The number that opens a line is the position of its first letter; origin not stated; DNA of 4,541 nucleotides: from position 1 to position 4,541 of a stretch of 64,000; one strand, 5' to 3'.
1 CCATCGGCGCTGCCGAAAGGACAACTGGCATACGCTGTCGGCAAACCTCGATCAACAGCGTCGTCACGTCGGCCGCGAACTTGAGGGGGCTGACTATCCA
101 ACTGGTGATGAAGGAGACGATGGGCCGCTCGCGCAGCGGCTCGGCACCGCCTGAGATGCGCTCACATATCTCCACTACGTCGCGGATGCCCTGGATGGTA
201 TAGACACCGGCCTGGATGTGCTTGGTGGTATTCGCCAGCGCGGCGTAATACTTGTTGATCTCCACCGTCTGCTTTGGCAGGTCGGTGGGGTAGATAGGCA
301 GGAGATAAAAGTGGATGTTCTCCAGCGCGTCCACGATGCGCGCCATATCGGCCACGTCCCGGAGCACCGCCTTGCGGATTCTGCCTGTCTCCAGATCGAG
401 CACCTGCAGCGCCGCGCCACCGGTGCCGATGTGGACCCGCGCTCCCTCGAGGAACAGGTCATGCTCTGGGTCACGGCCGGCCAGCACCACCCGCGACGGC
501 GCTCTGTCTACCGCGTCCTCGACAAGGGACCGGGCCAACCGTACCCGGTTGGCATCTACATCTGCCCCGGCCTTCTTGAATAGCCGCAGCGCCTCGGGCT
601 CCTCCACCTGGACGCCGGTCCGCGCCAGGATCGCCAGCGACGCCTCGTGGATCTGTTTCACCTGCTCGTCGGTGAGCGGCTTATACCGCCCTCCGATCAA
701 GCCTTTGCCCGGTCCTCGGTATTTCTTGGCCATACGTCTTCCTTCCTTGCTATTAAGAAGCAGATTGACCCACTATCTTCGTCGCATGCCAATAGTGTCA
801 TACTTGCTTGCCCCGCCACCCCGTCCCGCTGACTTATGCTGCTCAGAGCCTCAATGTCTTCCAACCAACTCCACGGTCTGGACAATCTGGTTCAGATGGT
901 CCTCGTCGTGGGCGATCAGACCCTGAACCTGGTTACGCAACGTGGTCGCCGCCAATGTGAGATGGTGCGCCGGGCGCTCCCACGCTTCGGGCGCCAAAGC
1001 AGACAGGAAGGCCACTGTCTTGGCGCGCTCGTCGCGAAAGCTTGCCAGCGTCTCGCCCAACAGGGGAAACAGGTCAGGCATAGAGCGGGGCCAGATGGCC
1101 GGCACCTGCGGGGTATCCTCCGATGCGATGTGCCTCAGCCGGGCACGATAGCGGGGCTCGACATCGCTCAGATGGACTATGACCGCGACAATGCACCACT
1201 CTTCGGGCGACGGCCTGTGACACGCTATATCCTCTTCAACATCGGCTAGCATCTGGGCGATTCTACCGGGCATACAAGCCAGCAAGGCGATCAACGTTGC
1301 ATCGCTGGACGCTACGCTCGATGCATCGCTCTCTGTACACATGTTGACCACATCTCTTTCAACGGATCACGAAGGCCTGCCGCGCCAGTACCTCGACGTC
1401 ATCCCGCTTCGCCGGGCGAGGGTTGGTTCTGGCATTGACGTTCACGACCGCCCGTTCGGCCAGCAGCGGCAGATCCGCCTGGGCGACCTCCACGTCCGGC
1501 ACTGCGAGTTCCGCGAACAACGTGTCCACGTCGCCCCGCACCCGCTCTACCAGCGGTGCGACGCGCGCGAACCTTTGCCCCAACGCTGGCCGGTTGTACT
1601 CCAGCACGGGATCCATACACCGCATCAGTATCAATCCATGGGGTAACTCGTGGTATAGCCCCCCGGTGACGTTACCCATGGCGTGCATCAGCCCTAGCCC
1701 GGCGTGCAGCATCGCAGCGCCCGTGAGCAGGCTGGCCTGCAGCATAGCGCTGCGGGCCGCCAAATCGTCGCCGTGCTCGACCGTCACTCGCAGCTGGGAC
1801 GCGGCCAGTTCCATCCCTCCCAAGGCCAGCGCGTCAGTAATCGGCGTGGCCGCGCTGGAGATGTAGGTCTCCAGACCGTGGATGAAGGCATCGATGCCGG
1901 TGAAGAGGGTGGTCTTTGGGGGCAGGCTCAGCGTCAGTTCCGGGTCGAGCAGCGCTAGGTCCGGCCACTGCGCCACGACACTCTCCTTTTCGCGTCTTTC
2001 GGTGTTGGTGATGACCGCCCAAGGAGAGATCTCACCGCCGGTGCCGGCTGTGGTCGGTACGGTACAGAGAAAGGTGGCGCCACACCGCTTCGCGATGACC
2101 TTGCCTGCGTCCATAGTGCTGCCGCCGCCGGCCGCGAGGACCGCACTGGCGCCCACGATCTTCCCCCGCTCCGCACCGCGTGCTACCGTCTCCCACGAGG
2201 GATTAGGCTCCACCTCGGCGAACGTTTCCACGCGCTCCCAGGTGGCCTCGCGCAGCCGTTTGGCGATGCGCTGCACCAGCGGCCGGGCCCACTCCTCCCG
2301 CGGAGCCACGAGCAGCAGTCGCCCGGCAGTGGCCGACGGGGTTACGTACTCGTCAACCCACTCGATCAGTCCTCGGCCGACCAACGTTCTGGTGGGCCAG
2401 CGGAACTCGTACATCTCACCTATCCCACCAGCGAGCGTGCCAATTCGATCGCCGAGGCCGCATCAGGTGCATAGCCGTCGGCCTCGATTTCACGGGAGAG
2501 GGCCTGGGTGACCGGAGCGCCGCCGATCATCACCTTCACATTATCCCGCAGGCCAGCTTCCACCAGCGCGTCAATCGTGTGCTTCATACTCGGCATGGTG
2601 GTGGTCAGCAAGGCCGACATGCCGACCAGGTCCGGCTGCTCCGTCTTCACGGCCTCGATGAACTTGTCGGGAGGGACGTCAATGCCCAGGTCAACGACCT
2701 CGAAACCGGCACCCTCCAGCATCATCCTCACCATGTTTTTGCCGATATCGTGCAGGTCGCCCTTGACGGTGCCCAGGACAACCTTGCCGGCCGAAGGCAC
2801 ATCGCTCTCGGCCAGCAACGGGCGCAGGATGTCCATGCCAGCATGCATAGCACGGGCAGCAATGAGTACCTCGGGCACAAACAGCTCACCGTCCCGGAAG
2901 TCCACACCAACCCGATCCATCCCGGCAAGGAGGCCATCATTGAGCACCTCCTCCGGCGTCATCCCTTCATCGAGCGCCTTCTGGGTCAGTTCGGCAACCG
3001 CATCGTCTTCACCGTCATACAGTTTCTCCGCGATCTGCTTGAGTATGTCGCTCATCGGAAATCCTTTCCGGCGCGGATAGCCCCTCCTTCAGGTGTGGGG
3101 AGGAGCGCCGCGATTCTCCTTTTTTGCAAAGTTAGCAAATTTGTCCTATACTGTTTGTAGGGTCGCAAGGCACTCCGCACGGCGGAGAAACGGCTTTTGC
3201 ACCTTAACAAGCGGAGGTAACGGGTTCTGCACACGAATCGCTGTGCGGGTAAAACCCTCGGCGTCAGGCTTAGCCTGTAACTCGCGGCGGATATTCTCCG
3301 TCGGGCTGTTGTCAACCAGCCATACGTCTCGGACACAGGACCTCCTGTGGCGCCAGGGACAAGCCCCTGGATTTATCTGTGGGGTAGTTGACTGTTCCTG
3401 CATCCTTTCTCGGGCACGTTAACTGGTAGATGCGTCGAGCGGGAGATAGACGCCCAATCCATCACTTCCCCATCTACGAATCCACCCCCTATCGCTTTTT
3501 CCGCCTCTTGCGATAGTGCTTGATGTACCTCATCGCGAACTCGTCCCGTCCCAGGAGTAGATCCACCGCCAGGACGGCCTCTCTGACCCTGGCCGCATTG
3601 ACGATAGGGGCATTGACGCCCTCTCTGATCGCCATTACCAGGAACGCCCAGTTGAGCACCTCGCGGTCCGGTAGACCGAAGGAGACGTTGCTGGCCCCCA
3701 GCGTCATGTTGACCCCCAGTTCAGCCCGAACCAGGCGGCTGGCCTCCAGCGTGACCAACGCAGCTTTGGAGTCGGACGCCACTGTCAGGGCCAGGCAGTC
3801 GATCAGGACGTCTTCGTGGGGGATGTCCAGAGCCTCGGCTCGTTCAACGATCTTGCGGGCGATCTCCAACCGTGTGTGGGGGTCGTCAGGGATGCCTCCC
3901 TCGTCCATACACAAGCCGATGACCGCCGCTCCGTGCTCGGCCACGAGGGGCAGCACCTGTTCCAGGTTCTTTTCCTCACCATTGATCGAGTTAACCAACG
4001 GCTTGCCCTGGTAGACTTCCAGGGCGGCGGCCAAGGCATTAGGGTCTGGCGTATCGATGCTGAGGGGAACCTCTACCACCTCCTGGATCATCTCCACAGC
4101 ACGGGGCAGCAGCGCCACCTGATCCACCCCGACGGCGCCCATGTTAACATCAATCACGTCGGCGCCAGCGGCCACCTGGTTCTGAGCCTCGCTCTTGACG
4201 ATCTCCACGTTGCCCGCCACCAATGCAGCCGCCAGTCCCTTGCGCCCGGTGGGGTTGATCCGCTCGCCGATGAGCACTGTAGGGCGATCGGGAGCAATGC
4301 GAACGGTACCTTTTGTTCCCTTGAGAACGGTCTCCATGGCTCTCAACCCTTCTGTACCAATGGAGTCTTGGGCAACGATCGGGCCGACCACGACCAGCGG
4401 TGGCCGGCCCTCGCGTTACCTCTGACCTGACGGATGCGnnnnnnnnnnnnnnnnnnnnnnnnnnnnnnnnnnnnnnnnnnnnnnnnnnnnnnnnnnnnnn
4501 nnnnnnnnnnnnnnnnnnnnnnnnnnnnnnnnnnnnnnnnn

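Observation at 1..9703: Glycine-betaine-type importer physically coupled to a three-component corrinoid demethylation system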

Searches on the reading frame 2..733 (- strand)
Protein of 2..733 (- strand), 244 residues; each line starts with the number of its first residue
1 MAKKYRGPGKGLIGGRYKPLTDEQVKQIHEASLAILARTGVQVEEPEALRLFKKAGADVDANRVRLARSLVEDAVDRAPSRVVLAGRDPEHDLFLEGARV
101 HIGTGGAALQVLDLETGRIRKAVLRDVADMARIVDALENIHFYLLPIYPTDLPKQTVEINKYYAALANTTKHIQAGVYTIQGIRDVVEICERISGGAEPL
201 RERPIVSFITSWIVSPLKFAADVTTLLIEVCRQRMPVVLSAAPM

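Call 3: search_protein_families(library=pfam, proteins=[window:2-733:-])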
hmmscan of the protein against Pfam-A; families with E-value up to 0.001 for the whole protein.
window:2-733:- (244 aa): 1 family
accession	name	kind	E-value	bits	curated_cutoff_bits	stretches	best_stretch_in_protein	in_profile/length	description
PF06253.16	MTTB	-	9.8e-42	143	25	1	16-241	30-253/500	Trimethylamine methyltransferase (MTTB)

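Call 4: search_protein_families(library=ncbifam, proteins=[window:2-733:-])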
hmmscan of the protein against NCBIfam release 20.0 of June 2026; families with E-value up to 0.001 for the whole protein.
window:2-733:- (244 aa): 1 family
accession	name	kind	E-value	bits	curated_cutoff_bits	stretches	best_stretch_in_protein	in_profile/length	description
TIGR02369.2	trimeth_pyl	equivalog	1.8e-61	208.1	525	1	19-242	5-229/469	[trimethylamine--corrinoid protein] Co-methyltransferase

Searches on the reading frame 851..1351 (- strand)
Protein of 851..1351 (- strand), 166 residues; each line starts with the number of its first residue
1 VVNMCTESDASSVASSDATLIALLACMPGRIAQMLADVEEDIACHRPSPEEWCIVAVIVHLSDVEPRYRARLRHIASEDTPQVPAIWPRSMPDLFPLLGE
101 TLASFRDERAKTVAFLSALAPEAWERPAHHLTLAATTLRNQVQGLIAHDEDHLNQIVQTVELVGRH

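Call 3: search_protein_families(library=pfam, proteins=[window:851-1351:-])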
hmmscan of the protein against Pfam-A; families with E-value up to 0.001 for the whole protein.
window:851-1351:- (166 aa): 2 families
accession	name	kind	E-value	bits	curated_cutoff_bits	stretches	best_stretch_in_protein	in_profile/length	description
PF12867.12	DinB_2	-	1.4e-13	51.8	24.8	1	30-156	8-128/128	DinB superfamily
PF04978.18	MST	-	0.0003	21.7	27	1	22-151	4-135/149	Mycothiol-S-transferase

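Call 4: search_protein_families(library=ncbifam, proteins=[window:851-1351:-])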
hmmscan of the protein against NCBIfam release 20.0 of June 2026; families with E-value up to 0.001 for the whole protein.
window:851-1351:- (166 aa): 1 family
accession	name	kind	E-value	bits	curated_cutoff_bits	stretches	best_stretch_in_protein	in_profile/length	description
NF009807.1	PRK13291.1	equivalog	3e-05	23.8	160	1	17-159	19-166/172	YfiT family bacillithiol transferase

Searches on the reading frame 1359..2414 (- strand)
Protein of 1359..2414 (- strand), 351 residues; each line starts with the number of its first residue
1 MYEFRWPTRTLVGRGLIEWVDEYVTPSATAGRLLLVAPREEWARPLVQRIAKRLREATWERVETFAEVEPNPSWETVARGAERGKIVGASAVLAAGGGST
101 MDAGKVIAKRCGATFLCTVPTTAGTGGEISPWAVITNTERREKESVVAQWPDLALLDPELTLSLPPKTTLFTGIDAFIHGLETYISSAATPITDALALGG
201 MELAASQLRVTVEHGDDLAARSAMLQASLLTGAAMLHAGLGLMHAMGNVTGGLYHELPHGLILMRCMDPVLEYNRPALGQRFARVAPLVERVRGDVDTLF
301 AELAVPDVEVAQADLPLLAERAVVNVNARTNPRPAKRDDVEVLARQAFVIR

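Call 3: search_protein_families(library=pfam, proteins=[window:1359-2414:-])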
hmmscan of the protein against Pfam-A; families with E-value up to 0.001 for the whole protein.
window:1359-2414:- (351 aa): 3 families
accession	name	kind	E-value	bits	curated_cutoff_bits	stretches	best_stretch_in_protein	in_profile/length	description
PF25137.1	ADH_Fe_C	-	2e-31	109.6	27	1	170-347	2-193/194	Fe-containing alcohol dehydrogenase family, C-terminal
PF00465.25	Fe-ADH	-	5.7e-31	107.8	31.3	1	7-158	1-168/168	Iron-containing alcohol dehydrogenase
PF13685.12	Fe-ADH_2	-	5.3e-14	52.9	28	1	12-160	2-144/149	Iron-containing alcohol dehydrogenase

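Call 4: search_protein_families(library=ncbifam, proteins=[window:1359-2414:-])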
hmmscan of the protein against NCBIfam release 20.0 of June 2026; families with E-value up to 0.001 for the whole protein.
window:1359-2414:- (351 aa): 18 families
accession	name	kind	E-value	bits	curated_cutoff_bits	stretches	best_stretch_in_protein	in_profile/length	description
NF041833.1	Fe_ADH_ErcA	equivalog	2e-57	195.1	550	2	116-347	132-381/382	alcohol dehydrogenase-like regulatory protein ErcA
NF053866.1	CholDhdGbsBBac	equivalog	2.8e-57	194.1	550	2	116-325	142-368/392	choline dehydrogenase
TIGR02638.1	lactal_redase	equivalog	1.1e-50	172.6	523.15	2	113-343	130-378/379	lactaldehyde reductase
NF010378.0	PRK13805.1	equivalog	2.4e-47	161.4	951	2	115-275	596-758/872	bifunctional acetaldehyde-CoA/alcohol dehydrogenase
NF058672.1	4HyButDHCUPNE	equivalog_domain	2.5e-47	161.9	500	2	116-346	133-376/378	4-hydroxybutyrate dehydrogenase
NF050025.1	SulfAcetaldRedSarD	equivalog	2.2e-46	158.5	700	1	62-344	61-355/385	sulfoacetaldehyde reductase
NF007911.0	PRK10624.1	equivalog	3.2e-45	154.7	537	2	114-347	132-381/382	lactaldehyde reductase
TIGR03405.1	Phn_Fe-ADH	equivalog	6.5e-42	143.6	423.7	2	116-274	129-288/355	iron-containing alcohol dehydrogenase PsrA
NF011998.0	PRK15454.1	equivalog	5e-36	124.3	556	1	116-338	151-385/395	ethanolamine utilization ethanol dehydrogenase EutG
NF007363.0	PRK09860.1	equivalog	5.5e-36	124.5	581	1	118-268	135-286/383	L-threonine dehydrogenase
TIGR04266.1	NDMA_methanol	equivalog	3.5e-20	72.2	625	1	118-290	143-319/420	NDMA-dependent methanol dehydrogenase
NF011717.0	PRK15138.1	equivalog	4.4e-15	55.6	645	2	116-199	133-219/387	alcohol dehydrogenase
NF002022.0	PRK00843.1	equivalog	1.4e-12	47.3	413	1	5-173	9-168/350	NAD(P)-dependent glycerol-1-phosphate dehydrogenase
NF006941.0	PRK09423.1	subfamily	9.6e-12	44.4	336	1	4-205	5-204/367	glycerol dehydrogenase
NF041822.1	daptide_DH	equivalog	5.8e-11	41.9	300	1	116-239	107-236/363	daptide-type RiPP biosynthesis dehydogenase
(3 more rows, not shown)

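Call 48: search_solved_structures(query=window:1359-2414:-, max_evalue=1e-20)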
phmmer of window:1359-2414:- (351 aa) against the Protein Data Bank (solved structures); distinct sequences matched with E-value up to 1e-20: 28.
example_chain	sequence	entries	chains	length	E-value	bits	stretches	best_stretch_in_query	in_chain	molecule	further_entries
8zrl_A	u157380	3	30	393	2.7e-46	161.7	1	6-345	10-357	NAD-dependent methanol dehydrogenase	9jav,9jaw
8zwd_B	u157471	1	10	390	1.2e-41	146.4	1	4-311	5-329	NAD(P)-dependent methanol dehydrogenase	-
3bfj_A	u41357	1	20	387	6e-40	140.8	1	48-348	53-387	1,3-propanediol oxidoreductase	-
4fr2_A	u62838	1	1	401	4.3e-37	131.5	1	60-348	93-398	1,3-propanediol dehydrogenase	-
3owo_A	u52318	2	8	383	8.7e-37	130.5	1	89-348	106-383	Alcohol dehydrogenase 2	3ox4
3zdr_A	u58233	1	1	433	9.8e-34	120.4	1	117-293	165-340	ALCOHOL DEHYDROGENASE DOMAIN OF THE BIFUNCTIONAL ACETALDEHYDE DEHYDROGENASE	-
13he_A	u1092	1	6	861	1.4e-30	110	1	114-276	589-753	Aldehyde-alcohol dehydrogenase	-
8uhw_A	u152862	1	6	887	1.6e-30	109.9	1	114-276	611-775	Aldehyde-alcohol dehydrogenase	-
5yvm_A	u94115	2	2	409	1.8e-30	109.7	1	119-289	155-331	alcohol dehydrogenase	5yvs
5yvr_A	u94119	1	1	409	4.8e-30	108.3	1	119-289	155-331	alcohol dehydrogenase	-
1vhd_A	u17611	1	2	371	6.2e-30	107.9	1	118-269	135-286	alcohol dehydrogenase, iron-containing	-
1o2d_A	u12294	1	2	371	7e-30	107.7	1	118-269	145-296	Alcohol dehydrogenase, iron-containing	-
6scg_A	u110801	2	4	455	1.5e-29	106.6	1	116-275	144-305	Aldehyde-alcohol dehydrogenase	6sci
6tqh_A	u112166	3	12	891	1.5e-28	103.4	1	116-275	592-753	Aldehyde-alcohol dehydrogenase | Bifunctional aldehyde-alcohol dehydrogenase AdhE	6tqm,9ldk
6ahc_A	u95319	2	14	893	1.5e-28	103.4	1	116-275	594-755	Aldehyde-alcohol dehydrogenase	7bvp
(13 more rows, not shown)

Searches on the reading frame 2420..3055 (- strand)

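Call 3: search_protein_families(library=pfam, proteins=[window:2420-3055:-])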
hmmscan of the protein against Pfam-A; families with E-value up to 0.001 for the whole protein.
window:2420-3055:- (211 aa): 2 families
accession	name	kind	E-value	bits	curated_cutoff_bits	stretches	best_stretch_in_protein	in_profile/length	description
PF02310.24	B12-binding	-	1.9e-32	112.1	32.1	1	90-203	1-120/121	B12 binding domain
PF02607.22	B12-binding_2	-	7.8e-24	84.1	23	1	5-77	2-73/74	B12 binding domain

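Call 4: search_protein_families(library=ncbifam, proteins=[window:2420-3055:-])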
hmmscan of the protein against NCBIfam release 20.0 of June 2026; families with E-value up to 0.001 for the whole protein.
window:2420-3055:- (211 aa): 15 families
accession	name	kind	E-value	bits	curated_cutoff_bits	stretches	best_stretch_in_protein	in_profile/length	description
NF047996.1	corrin_MtgC_2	exception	7.3e-76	254.3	370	1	1-210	1-210/212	glycine betaine-specific corrinoid protein MtgC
TIGR02370.1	pyl_corrinoid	subfamily_domain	3.3e-65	219.2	215.3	1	8-202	2-197/197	methyltransferase cognate corrinoid protein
NF041607.1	dimeth_corrin_MtbC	equivalog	2.5e-62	210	350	1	16-208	9-201/203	dimethylamine corrinoid protein MtbC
NF047995.1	corrinoid_MtgC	exception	2.1e-60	203.9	310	1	1-210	1-213/215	glycine betaine-specific corrinoid protein MtgC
NF040655.1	MtaC_Meth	equivalog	3.3e-47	160.7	420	1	3-209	34-237/253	methanol--corrinoid protein MtaC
TIGR02082.1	metH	equivalog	2e-45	154.9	1010.85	1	6-189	648-831/1182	methionine synthase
NF040669.1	MtaC2_Meth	equivalog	8.4e-43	146.6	450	1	4-209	42-245/267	methanol--corrinoid protein MtaC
NF007024.0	PRK09490.1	equivalog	4.2e-37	127.5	1497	1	4-184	661-844/1234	methionine synthase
NF002612.0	PRK02261.1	equivalog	3.1e-13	49.4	110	1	91-181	5-94/148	methylaspartate mutase subunit S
TIGR01501.1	MthylAspMutase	equivalog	4.2e-10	39.5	135.8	1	92-180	4-91/134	methylaspartate mutase subunit S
NF052513.1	TransRegCarH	equivalog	6.6e-09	35.4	400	1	7-192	86-261/274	HTH-type transcriptional repressor CarH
NF040743.1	ornith_mutase_E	equivalog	4e-08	31.7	800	1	91-205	597-718/730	D-ornithine 4,5-aminomutase subunit OraE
TIGR00640.1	acid_CoA_mut_C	subfamily_domain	3.5e-07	30.2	57.45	1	92-180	5-92/132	methylmalonyl-CoA mutase C-terminal domain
NF052385.1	Lys_5_6_beta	equivalog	5.9e-05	22.9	280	1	117-194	138-218/241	lysine 5,6-aminomutase subunit beta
NF045497.1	IsobCoAmut_IcmF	equivalog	7.5e-05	20.7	1500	1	99-183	12-95/1076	fused isobutyryl-CoA mutase/GTPase IcmF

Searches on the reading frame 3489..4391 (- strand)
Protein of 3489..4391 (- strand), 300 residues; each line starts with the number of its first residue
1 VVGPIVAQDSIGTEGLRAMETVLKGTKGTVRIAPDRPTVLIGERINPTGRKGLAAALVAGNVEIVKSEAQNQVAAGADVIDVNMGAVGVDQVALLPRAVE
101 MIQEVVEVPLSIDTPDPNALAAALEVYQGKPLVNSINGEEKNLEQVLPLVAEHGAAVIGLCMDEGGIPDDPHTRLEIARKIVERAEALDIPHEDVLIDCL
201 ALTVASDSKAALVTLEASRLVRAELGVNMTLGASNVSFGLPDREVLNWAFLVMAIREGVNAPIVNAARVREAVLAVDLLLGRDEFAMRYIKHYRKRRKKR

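Call 3: search_protein_families(library=pfam, proteins=[window:3489-4391:-])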
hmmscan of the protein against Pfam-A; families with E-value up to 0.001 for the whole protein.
window:3489-4391:- (300 aa): 2 families
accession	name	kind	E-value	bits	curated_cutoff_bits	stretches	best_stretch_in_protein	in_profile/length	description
PF00809.28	Pterin_bind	-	1.4e-30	107.2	25.5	1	42-265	1-244/244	Pterin binding enzyme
PF03599.22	CdhD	-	3.3e-06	26.5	24.8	1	65-161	55-150/387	CO dehydrogenase/acetyl-CoA synthase delta subunit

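Call 4: search_protein_families(library=ncbifam, proteins=[window:3489-4391:-])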
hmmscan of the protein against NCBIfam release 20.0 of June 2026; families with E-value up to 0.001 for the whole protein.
window:3489-4391:- (300 aa): 7 families
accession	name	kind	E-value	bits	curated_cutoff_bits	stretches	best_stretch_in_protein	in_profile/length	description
NF005719.0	PRK07535.1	domain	3.8e-84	282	259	1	39-298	2-263/268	methyltetrahydrofolate:corrinoid/iron-sulfur protein methyltransferase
TIGR02082.1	metH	equivalog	9.2e-45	152.7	1010.85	1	26-269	331-589/1182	methionine synthase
NF040758.1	CODH_ACS_meth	exception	1.1e-35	123.2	370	1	39-290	5-259/261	carbon monoxide dehydrogenase/acetyl-CoA synthase methytransferase subunit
NF007024.0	PRK09490.1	equivalog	4.1e-31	107.7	1497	1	29-269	351-606/1234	methionine synthase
TIGR01496.1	DHPS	equivalog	0.00012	21.9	162.6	1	66-175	26-138/258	dihydropteroate synthase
NF007095.0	PRK09549.1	equivalog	0.00044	18.9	409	1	41-97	192-248/407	2,3-diketo-5-methylthiopentyl-1-phosphate enolase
NF003195.0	PRK04165.1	equivalog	0.00054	19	306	1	96-157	144-204/450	acetyl-CoA decarbonylase/synthase complex subunit gamma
